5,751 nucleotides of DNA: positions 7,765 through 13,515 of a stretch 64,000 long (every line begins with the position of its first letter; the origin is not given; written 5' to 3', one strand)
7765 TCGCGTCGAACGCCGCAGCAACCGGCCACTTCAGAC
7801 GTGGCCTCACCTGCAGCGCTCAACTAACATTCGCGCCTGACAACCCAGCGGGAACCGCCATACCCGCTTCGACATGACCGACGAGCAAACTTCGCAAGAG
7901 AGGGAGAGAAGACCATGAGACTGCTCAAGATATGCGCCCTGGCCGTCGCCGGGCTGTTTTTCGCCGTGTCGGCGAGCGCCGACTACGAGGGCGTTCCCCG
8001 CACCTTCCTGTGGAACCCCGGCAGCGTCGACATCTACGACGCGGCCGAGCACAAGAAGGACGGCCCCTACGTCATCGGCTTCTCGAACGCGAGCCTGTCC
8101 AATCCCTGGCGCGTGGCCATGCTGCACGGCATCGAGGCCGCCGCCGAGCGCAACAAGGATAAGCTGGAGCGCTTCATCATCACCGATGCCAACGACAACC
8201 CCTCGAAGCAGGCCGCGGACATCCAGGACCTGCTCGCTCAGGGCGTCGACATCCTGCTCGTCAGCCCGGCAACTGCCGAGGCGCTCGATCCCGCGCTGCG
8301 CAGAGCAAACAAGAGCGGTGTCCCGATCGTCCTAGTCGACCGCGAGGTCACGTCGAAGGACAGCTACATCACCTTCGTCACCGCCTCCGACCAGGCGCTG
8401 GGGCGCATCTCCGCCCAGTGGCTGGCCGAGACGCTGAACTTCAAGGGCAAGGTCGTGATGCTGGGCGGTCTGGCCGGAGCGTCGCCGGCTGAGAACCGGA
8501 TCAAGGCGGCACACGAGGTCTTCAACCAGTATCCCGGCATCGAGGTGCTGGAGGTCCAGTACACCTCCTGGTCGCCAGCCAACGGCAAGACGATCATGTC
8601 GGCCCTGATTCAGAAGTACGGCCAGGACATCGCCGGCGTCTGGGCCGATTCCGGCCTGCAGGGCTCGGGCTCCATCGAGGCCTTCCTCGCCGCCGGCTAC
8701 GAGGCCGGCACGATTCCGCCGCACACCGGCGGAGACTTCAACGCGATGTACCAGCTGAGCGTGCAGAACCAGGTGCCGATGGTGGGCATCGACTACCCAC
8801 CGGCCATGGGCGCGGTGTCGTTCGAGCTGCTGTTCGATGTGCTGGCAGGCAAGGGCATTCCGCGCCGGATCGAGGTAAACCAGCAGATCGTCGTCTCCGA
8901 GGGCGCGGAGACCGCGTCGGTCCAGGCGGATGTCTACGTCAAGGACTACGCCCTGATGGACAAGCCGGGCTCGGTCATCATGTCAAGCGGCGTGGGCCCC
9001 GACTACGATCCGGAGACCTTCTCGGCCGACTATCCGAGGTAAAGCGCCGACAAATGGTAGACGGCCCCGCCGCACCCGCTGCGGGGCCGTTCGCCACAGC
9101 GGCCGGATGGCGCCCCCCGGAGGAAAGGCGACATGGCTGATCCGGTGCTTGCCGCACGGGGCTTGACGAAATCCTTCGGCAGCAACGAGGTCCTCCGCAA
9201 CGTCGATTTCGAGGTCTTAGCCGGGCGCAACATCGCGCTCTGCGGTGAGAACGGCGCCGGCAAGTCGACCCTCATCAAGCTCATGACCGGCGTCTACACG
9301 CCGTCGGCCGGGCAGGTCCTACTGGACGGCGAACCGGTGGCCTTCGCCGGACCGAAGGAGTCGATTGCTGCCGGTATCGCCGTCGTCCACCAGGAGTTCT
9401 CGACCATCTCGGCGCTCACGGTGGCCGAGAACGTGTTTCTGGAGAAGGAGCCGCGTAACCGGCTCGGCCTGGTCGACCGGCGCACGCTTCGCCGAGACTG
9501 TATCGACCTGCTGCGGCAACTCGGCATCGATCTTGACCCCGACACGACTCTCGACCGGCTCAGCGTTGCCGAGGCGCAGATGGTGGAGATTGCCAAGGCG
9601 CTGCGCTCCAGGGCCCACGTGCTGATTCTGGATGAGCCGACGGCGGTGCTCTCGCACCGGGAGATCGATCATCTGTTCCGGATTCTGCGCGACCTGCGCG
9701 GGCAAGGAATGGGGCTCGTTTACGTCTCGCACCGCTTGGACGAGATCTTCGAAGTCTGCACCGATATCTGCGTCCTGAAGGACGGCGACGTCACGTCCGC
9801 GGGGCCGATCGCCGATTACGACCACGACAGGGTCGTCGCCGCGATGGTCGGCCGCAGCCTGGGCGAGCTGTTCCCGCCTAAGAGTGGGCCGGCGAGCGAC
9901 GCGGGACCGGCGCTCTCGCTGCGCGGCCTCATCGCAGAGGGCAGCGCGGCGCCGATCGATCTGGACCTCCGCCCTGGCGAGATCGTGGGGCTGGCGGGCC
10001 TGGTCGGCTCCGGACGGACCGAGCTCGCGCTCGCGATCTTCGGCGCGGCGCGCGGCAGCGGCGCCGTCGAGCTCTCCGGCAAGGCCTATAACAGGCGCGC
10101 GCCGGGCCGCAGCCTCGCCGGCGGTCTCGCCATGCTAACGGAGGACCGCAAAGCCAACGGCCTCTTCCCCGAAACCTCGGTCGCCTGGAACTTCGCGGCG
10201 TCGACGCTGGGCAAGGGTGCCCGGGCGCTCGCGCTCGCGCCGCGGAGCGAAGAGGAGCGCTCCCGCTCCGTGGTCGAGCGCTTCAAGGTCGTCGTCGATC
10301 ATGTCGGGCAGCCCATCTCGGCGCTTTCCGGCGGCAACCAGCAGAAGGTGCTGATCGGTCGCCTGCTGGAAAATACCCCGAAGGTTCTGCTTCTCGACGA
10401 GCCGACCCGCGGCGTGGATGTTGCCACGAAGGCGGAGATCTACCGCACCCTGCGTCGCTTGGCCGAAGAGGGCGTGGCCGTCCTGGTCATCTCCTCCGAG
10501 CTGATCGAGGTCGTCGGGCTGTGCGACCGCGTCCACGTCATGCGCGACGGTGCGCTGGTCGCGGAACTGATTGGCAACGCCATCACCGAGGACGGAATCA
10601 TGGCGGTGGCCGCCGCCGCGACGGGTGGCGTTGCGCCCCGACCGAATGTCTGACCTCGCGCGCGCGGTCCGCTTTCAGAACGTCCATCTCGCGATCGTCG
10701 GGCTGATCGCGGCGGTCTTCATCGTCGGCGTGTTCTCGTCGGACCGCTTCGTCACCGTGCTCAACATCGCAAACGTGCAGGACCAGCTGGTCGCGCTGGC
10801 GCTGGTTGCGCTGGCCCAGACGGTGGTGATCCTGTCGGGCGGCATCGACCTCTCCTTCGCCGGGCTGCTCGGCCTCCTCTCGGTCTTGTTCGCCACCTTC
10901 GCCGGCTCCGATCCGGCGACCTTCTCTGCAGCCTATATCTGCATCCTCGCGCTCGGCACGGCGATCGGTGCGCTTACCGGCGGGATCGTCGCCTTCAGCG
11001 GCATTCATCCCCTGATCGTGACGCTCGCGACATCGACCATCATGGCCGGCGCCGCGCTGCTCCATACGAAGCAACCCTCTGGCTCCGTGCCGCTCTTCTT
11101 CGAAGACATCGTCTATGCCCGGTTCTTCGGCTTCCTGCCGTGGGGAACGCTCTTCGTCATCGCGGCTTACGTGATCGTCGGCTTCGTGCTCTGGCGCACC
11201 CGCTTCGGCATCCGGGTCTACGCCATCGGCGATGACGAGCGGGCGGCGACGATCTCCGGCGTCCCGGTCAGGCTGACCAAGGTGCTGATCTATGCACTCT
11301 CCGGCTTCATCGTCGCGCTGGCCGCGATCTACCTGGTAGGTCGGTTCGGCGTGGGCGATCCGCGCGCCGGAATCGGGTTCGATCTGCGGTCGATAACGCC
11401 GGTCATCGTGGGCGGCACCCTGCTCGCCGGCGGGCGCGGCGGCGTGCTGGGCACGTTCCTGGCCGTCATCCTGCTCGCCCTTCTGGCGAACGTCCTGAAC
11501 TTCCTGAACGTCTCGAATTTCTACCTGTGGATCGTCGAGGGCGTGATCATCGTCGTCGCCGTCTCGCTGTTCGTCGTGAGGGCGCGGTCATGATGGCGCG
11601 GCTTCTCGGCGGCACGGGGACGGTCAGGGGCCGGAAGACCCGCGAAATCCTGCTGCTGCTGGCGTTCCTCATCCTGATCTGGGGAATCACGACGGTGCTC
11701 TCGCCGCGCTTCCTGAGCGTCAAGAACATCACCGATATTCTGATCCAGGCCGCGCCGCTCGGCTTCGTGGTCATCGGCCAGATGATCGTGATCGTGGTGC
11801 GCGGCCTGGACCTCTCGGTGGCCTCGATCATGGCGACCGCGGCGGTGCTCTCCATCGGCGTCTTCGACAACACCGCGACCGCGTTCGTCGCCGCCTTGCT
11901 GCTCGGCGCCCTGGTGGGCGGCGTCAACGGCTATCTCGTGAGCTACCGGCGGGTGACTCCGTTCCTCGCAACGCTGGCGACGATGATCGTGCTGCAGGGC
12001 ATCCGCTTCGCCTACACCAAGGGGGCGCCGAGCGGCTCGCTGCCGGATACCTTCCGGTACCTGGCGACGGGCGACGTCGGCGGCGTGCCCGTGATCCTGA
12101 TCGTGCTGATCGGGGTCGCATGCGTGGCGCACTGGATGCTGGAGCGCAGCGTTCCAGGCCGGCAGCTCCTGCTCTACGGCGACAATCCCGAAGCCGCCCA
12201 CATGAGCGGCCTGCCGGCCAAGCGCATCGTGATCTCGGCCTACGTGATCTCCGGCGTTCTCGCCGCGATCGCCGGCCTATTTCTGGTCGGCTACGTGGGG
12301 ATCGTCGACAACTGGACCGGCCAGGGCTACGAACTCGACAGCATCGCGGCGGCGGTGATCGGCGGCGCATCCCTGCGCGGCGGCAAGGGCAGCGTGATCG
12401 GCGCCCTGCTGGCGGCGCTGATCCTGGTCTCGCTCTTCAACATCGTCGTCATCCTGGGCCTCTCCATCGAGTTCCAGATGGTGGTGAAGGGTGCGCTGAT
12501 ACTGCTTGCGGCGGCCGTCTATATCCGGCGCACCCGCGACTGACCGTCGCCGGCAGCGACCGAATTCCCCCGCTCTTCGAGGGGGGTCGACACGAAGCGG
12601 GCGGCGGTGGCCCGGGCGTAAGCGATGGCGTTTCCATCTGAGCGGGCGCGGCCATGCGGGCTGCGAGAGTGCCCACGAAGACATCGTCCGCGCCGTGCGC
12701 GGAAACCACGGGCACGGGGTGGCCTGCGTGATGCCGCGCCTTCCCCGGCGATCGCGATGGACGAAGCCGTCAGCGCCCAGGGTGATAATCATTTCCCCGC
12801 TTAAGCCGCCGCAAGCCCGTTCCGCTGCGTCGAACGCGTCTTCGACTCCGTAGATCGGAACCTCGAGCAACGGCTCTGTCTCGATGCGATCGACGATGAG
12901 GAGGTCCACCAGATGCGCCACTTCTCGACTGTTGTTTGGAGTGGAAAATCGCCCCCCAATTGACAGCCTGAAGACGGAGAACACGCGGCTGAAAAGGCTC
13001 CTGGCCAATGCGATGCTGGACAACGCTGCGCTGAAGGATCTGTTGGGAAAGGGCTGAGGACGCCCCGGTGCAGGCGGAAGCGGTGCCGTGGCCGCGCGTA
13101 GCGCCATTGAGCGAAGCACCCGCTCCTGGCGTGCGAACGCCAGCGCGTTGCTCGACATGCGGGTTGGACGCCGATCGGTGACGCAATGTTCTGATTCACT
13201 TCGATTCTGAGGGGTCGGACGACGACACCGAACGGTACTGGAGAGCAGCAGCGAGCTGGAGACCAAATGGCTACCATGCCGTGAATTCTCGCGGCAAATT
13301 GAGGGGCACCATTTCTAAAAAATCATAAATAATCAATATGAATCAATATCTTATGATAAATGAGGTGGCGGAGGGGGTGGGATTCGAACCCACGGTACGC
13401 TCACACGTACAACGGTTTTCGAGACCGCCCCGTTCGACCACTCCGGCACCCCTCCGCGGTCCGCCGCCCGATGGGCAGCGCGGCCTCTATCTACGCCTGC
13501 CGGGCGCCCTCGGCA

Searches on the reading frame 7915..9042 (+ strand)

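Call 10: search_protein_families(library=pfam, proteins=[window:7915-9042:+])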
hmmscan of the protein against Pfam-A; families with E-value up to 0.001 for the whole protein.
window:7915-9042:+ (375 aa): 3 families
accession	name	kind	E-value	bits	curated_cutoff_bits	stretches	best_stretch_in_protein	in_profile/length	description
PF13407.12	Peripla_BP_4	-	3.5e-54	184.5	35.1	1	54-313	1-257/258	Periplasmic binding protein domain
PF00532.27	Peripla_BP_1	-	0.00012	22.2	22.2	1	54-190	4-134/281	Periplasmic binding proteins and sugar binding domain of LacI family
PF13458.12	Peripla_BP_6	-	0.00027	21.2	31.7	1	69-265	21-218/343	Periplasmic binding protein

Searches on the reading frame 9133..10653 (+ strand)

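Call 10: search_protein_families(library=pfam, proteins=[window:9133-10653:+])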
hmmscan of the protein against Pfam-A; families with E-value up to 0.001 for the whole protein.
window:9133-10653:+ (506 aa): 4 families
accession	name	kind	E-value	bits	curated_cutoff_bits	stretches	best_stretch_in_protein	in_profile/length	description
PF00005.33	ABC_tran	-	1e-51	175.5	25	2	21-171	1-137/137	ABC transporter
PF13304.12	AAA_21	-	6.3e-09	36.8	27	0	392-452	232-295/304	AAA domain, putative AbiEii toxin, Type IV TA system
PF13401.12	AAA_22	-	5.6e-05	23.9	27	1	32-196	6-119/130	AAA domain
PF13555.12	AAA_29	-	0.00096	19.3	27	0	30-58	22-49/61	P-loop containing region of AAA domain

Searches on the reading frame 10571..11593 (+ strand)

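Call 10: search_protein_families(library=pfam, proteins=[window:10571-11593:+])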
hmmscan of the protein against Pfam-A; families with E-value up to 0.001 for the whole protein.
window:10571-11593:+ (340 aa): 1 family
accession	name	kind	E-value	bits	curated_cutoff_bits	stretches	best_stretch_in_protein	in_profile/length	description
PF02653.21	BPD_transp_2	-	8.8e-28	97.6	26.8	1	67-330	3-268/269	Branched-chain amino acid transport system / permease component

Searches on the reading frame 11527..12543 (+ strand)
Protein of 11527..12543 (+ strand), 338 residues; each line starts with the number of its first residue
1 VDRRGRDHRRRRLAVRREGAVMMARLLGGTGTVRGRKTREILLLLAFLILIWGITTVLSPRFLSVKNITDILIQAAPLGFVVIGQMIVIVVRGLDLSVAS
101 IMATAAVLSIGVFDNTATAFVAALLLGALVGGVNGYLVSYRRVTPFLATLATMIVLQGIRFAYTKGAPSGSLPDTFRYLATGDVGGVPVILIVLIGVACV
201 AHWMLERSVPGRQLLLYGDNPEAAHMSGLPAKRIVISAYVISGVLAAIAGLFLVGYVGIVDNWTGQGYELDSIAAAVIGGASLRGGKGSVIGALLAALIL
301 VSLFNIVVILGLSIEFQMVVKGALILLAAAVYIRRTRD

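Call 10: search_protein_families(library=pfam, proteins=[window:11527-12543:+])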
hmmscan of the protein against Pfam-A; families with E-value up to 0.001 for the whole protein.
window:11527-12543:+ (338 aa): 1 family
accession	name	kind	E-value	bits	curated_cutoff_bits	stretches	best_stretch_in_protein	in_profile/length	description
PF02653.21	BPD_transp_2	-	6.4e-37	127.6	26.8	1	67-328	1-268/269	Branched-chain amino acid transport system / permease component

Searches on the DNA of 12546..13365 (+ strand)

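Call 75: search_dna_similar(query=window:12546-13365:+, collection=plasmids, mode=distant, max_rows=8, max_evalue=0.000001)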
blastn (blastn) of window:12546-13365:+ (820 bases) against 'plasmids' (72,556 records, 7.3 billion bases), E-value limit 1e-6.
Records with a match: 77; places in all: 106; records where one place covers at least 80% of the query: 0.
Best place of each record, by identity: 95-99% 1; 80-90% 22; 60-80% 54.
By first word of the organism name: Ralstonia 20; Bradyrhizobium 15; Paracoccus 7; Mesorhizobium 5; Sphingomonas 5; Agrobacterium 4; Sulfitobacter 2; Sphingobium 2; Dinoroseobacter 2; Acidibrevibacterium 1; and 14 more.
By predicted mobility (MOB-suite, as given by PLSDB): mobilizable 30; conjugative 25; non-mobilizable 22.
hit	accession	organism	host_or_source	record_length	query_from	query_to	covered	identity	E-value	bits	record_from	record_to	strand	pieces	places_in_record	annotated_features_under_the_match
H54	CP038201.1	Paracoccus ferrooxidans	single cell,bioreactor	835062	419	549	16%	76.9%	6e-15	91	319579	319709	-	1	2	IS3-like element ISPfe1 family transposase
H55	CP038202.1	Paracoccus ferrooxidans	single cell,bioreactor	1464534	419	549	16%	76.9%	6e-15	91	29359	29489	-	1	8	IS3-like element ISPfe1 family transposase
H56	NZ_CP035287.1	Paracoccus versutus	whole organism,soil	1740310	419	550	16%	75.6%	9e-13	83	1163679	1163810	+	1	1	none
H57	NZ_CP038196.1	Paracoccus versutus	single cell,soil adjacent to the roots ...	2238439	419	550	16%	75.6%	9e-13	83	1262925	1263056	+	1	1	none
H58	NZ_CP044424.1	Paracoccus pantotrophus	cell culture,denitrifying, ...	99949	419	539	15%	76.6%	3e-12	82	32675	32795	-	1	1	none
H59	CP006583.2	Mesorhizobium huakuii 7653R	Rice field soil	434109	421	534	14%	78.9%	1e-16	95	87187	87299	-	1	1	none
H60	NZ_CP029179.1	Acidibrevibacterium fodinaquatile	cell culture,acidic mine water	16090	432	549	14%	75.2%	1e-10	75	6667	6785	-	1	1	none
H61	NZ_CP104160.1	Rhizobium sp. CB3060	Leucaena leucocephala,cell culture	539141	425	534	13%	80.2%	2e-15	92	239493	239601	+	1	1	IS3 family transposase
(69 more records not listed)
